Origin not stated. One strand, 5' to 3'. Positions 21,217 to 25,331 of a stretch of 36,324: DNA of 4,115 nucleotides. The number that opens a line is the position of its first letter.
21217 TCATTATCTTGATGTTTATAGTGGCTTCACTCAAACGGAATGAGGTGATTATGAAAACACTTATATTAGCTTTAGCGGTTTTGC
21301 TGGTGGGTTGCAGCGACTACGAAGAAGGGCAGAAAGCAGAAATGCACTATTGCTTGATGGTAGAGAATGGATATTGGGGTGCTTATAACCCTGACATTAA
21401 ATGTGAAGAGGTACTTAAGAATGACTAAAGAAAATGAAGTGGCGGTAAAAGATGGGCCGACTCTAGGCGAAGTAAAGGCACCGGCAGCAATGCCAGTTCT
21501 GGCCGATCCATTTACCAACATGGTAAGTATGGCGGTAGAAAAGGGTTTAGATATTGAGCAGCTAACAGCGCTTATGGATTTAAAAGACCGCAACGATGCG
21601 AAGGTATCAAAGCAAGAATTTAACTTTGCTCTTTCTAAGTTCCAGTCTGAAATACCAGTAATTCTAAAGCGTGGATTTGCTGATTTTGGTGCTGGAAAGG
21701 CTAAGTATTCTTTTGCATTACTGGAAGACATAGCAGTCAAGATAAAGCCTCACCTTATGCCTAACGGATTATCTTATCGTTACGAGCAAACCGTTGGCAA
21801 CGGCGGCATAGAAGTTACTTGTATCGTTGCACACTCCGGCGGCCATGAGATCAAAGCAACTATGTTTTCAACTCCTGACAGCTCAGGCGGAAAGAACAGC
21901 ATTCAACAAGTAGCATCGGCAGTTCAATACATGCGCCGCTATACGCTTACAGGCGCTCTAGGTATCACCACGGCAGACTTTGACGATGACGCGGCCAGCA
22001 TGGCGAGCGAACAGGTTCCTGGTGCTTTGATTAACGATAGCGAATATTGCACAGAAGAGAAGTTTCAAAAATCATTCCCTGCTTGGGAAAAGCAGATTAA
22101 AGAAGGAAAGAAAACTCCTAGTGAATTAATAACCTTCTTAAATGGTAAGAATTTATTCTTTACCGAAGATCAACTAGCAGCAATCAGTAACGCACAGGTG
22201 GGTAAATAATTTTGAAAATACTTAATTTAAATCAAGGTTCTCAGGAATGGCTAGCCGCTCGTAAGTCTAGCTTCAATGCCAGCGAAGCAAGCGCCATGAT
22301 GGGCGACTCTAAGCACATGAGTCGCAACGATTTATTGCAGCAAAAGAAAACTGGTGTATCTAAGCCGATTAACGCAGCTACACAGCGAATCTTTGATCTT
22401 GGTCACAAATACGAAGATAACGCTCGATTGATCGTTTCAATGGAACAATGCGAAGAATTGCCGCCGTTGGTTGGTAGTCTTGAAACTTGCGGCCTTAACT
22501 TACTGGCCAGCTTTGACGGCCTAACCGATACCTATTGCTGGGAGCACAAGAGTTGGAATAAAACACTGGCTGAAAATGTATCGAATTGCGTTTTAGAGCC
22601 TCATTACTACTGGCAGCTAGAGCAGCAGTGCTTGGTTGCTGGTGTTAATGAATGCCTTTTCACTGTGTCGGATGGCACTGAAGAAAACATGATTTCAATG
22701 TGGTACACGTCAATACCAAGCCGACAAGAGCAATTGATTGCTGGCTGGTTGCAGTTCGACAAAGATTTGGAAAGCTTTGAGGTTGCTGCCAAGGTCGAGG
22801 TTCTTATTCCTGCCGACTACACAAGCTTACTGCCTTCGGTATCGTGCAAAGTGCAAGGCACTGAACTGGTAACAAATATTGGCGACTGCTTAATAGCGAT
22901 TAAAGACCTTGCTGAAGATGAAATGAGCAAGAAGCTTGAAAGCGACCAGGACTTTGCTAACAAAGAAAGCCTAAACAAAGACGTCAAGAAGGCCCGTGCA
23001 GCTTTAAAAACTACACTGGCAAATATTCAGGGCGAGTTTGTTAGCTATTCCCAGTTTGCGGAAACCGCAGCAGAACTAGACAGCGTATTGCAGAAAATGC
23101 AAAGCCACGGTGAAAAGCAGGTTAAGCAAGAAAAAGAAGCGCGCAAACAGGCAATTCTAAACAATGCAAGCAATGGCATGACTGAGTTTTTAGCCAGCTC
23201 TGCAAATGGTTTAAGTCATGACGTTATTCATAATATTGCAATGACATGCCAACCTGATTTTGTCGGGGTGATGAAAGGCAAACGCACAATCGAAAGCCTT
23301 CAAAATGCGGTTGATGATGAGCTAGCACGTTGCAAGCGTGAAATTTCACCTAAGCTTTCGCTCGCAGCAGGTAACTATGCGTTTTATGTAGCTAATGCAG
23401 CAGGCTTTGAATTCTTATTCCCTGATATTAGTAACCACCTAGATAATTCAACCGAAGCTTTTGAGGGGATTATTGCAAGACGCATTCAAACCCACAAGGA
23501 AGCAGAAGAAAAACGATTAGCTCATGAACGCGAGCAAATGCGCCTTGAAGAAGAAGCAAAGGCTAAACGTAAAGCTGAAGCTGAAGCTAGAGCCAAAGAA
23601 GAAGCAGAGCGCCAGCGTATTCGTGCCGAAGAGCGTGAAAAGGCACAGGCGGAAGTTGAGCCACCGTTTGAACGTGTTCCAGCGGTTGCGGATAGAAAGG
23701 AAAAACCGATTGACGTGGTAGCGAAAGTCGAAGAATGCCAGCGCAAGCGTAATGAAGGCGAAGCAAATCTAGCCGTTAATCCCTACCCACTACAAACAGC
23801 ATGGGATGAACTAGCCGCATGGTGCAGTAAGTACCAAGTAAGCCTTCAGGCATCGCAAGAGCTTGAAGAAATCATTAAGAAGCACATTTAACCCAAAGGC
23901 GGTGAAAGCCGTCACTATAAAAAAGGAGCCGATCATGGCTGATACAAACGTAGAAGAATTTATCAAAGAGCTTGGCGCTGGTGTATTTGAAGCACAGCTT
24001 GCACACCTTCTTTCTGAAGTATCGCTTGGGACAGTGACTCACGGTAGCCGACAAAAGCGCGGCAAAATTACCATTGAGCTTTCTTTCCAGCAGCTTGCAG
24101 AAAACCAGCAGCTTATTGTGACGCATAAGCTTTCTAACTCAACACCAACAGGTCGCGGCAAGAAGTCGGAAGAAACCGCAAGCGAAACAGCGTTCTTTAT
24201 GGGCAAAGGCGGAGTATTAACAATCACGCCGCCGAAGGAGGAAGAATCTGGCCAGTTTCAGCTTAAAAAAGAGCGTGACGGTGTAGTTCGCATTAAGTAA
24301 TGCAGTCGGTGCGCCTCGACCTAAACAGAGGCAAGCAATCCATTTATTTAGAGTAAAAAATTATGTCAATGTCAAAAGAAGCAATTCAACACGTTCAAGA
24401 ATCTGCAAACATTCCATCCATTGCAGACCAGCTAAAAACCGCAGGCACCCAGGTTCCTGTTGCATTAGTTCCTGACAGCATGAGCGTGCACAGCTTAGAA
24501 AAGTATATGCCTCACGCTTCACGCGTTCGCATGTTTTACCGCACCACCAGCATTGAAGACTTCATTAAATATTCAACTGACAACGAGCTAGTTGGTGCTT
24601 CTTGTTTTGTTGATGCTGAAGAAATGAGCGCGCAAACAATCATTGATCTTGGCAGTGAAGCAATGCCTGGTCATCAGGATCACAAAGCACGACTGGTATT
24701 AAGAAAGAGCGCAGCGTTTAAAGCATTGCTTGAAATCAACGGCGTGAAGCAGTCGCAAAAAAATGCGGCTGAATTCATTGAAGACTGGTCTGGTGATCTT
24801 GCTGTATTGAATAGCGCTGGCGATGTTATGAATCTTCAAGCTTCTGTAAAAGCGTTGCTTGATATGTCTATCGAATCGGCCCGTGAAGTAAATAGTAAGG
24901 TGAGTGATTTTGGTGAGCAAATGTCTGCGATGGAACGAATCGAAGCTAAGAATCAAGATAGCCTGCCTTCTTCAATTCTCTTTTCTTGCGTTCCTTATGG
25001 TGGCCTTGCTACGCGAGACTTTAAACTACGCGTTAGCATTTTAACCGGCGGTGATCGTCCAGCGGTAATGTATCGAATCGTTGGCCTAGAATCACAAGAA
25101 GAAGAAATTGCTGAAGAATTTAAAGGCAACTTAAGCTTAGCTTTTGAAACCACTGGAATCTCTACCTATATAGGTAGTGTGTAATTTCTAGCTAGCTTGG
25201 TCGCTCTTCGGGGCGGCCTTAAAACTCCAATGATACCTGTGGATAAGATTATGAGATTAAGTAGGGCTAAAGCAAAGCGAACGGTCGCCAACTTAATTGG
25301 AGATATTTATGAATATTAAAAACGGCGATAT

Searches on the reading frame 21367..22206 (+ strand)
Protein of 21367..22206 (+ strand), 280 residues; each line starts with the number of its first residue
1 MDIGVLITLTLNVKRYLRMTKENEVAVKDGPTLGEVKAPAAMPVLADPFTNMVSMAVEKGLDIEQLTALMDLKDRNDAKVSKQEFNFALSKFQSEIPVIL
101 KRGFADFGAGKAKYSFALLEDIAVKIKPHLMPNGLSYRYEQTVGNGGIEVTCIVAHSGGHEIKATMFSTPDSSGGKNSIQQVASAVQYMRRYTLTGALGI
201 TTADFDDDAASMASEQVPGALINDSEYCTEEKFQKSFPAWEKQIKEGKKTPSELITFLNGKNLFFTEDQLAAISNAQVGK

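Call 14: search_protein_families(library=phrogs, proteins=[window:21367-22206:+], max_evalue=0.001)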
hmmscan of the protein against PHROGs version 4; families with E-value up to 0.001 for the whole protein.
window:21367-22206:+ (280 aa): 5 families
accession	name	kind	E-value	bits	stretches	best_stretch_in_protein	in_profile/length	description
phrog_155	-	DNA, RNA and nucleotide metabolism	1.8e-34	120.7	1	36-239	19-213/308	Erf-like ssDNA annealing protein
phrog_2324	-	DNA, RNA and nucleotide metabolism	1.1e-20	75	1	81-213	7-132/193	Erf-like ssDNA annealing protein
phrog_34817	-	unknown function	4.1e-09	37.1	1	84-213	11-138/291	-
phrog_10003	-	other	3e-08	34.5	1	114-220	70-179/297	recombinase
phrog_37640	-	unknown function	1.2e-05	26.4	1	178-226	30-77/169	-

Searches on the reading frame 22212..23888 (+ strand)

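Call 14: search_protein_families(library=phrogs, proteins=[window:22212-23888:+], max_evalue=0.001)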
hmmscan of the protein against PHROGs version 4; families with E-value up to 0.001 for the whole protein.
window:22212-23888:+ (559 aa): 3 families
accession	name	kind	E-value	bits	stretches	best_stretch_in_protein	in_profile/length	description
phrog_7655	-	DNA, RNA and nucleotide metabolism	1.5e-134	450.9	1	1-522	1-520/551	RecE-like recombination exonuclease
phrog_434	-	DNA, RNA and nucleotide metabolism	8.7e-12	45.9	1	3-157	50-208/372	RecE-like recombination exonuclease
phrog_19855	-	head and packaging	2.4e-09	36.3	1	5-158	461-611/1257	virion structural protein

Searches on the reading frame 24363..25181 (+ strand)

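Call 14: search_protein_families(library=phrogs, proteins=[window:24363-25181:+], max_evalue=0.001)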
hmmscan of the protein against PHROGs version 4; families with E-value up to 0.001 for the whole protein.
window:24363-25181:+ (273 aa): 2 families
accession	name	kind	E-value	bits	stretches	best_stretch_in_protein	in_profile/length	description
phrog_210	-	unknown function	3.9e-75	253.6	1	1-272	1-271/274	-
phrog_18285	-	unknown function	1.2e-22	80.6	1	190-272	1-82/85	-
